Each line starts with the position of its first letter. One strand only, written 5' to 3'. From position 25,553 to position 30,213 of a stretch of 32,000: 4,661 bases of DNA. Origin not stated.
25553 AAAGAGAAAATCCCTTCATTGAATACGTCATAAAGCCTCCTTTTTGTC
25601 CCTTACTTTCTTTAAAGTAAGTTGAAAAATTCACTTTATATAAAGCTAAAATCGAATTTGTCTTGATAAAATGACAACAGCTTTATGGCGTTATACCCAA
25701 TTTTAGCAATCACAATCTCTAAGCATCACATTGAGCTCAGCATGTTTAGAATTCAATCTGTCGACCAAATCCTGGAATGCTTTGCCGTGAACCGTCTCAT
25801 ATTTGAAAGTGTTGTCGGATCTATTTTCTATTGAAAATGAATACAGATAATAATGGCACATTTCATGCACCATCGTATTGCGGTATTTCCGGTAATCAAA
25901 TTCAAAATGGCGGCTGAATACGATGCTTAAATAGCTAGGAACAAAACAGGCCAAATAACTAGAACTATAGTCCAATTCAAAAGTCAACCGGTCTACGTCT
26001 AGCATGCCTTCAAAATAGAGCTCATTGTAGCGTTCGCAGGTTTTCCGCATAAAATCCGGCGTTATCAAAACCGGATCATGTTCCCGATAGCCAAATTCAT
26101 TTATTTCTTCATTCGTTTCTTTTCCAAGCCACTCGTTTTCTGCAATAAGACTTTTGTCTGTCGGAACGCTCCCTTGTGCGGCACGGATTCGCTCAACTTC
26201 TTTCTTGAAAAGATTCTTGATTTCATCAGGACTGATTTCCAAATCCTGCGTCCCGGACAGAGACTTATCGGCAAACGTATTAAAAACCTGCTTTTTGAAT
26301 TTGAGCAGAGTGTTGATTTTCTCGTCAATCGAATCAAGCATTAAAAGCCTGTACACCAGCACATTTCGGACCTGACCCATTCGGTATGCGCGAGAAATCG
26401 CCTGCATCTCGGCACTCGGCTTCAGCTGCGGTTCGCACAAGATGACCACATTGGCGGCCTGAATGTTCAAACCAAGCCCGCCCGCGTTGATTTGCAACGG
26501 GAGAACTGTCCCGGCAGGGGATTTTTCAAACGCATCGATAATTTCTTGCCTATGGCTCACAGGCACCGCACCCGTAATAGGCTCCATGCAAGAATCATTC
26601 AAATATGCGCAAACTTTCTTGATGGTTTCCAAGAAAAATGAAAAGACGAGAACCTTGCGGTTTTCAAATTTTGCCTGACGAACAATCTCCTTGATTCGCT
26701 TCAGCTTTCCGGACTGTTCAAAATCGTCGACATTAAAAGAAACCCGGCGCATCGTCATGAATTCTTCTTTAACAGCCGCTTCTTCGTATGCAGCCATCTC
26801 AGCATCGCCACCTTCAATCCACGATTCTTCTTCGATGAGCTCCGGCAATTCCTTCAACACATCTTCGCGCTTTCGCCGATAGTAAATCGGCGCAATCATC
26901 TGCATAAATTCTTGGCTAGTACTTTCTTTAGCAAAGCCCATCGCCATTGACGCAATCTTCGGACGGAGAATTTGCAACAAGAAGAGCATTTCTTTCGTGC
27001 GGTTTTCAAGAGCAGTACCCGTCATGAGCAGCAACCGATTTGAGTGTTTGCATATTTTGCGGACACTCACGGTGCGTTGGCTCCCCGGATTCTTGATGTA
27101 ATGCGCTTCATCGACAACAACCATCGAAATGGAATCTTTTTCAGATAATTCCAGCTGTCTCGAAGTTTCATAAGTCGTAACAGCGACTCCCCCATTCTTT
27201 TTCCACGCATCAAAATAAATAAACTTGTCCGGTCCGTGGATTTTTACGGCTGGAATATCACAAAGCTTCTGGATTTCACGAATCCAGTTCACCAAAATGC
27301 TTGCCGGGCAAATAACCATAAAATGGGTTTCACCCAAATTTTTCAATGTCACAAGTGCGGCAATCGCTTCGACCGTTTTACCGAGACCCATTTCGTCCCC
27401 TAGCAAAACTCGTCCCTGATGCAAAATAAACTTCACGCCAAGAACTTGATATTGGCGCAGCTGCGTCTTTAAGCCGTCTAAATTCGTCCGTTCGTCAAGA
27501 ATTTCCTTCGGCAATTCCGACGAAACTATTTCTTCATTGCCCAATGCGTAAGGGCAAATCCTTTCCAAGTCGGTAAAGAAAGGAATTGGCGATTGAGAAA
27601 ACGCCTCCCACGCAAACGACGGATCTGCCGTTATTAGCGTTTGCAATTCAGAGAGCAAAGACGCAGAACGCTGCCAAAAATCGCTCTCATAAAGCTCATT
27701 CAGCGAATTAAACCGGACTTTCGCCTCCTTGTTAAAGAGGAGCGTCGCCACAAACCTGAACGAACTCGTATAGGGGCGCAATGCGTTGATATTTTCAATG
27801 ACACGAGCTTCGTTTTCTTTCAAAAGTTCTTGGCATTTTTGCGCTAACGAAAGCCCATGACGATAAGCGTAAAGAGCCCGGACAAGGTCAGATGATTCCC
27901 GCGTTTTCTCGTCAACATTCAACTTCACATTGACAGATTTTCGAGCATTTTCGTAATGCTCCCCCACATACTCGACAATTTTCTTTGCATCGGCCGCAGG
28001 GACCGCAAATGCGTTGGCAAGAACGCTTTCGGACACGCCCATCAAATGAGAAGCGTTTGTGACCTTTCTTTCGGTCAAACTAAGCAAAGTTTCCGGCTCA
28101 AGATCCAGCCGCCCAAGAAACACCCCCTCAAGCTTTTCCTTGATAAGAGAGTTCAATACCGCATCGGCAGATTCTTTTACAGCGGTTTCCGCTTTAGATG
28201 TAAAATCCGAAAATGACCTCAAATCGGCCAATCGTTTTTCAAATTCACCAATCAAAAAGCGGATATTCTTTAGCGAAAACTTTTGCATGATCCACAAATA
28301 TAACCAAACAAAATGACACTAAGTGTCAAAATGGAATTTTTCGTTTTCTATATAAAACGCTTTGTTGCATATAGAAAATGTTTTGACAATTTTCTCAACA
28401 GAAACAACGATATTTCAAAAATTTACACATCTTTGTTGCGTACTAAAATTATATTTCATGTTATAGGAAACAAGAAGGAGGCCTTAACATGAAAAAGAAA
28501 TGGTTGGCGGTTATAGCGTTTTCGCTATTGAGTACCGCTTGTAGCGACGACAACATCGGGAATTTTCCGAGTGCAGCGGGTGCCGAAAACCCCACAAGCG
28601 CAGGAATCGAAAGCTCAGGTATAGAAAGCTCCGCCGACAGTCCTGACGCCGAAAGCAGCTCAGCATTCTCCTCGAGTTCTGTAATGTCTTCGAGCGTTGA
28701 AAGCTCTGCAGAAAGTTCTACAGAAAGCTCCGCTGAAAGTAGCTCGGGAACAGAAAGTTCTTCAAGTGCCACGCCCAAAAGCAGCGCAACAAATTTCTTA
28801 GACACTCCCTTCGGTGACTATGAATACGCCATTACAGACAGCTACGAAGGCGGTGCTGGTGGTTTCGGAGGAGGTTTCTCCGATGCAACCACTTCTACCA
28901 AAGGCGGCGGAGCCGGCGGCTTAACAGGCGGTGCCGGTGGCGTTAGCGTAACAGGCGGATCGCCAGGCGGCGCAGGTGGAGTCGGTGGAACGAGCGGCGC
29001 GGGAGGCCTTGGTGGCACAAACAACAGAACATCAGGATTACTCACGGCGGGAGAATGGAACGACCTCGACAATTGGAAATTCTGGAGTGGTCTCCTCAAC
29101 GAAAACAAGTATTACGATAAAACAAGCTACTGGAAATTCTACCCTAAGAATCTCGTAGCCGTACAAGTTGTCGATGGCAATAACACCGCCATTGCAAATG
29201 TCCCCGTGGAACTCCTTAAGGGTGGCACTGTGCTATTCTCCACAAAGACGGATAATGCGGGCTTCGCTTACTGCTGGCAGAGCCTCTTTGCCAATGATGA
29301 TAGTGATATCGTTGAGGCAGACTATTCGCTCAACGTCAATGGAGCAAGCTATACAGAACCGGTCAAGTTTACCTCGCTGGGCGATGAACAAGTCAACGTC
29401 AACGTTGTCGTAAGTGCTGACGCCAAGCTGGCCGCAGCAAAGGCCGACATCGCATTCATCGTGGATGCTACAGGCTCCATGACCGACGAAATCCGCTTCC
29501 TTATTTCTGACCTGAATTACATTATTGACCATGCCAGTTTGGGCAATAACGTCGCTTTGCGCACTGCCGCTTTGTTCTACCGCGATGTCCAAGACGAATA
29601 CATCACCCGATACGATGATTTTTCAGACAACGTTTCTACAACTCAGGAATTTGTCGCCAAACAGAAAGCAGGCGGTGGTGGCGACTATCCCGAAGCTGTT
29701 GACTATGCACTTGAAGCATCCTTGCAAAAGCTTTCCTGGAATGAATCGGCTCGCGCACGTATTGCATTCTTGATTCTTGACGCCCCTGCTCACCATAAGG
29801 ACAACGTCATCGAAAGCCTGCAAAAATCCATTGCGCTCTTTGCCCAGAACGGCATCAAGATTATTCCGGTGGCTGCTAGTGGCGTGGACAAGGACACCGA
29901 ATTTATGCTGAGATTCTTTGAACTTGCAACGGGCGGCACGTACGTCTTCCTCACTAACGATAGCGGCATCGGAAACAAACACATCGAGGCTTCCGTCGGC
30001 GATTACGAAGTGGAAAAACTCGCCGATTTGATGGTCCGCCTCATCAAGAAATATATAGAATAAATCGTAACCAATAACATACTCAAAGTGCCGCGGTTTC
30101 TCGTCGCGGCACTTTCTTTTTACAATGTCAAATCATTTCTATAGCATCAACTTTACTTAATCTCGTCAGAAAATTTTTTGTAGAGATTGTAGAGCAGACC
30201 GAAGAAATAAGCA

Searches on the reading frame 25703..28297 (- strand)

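Call 8: search_protein_families(library=pfam, proteins=[window:25703-28297:-])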
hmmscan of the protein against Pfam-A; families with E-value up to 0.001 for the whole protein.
window:25703-28297:- (864 aa): 5 families
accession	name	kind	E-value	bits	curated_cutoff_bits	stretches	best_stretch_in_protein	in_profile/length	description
PF00176.29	SNF2-rel_dom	-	3.7e-35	121.9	24.9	1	283-520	1-265/290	SNF2-related domain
PF00271.37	Helicase_C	-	2.9e-15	56.9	23.5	1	531-641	2-110/110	Helicase conserved C-terminal domain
PF00270.35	DEAD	-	1.3e-08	35.3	26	1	283-430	3-161/167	DEAD/DEAH box helicase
PF04851.21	ResIII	-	1.5e-08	35.1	22.5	1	279-428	3-161/164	Type III restriction enzyme, res subunit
PF10263.15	SprT-like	-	1e-06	29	25.6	1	753-857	4-104/108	SprT-like family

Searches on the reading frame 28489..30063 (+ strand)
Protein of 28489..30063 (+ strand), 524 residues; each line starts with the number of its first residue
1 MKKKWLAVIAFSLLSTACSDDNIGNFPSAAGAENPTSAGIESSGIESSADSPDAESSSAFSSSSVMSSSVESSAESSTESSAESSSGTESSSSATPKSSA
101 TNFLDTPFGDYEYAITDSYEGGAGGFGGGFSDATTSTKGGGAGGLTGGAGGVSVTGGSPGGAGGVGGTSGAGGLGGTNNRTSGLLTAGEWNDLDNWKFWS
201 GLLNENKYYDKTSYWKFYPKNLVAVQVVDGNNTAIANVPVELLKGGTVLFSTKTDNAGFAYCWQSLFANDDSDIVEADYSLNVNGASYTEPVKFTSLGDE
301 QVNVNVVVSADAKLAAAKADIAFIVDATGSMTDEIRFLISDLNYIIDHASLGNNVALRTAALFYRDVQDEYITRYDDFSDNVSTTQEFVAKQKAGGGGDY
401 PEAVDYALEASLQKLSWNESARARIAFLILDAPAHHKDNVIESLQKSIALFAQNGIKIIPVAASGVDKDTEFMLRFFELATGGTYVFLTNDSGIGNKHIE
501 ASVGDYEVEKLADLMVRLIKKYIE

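Call 8: search_protein_families(library=pfam, proteins=[window:28489-30063:+])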
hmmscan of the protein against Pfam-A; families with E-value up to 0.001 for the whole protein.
window:28489-30063:+ (524 aa): 2 families
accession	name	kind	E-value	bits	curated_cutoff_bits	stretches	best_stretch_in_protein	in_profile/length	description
PF25106.1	VWA_4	-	1.5e-06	28.3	27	1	321-439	2-111/169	von Willebrand factor A domain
PF00092.34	VWA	-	3.1e-05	24.7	23.8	1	320-470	1-146/174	von Willebrand factor type A domain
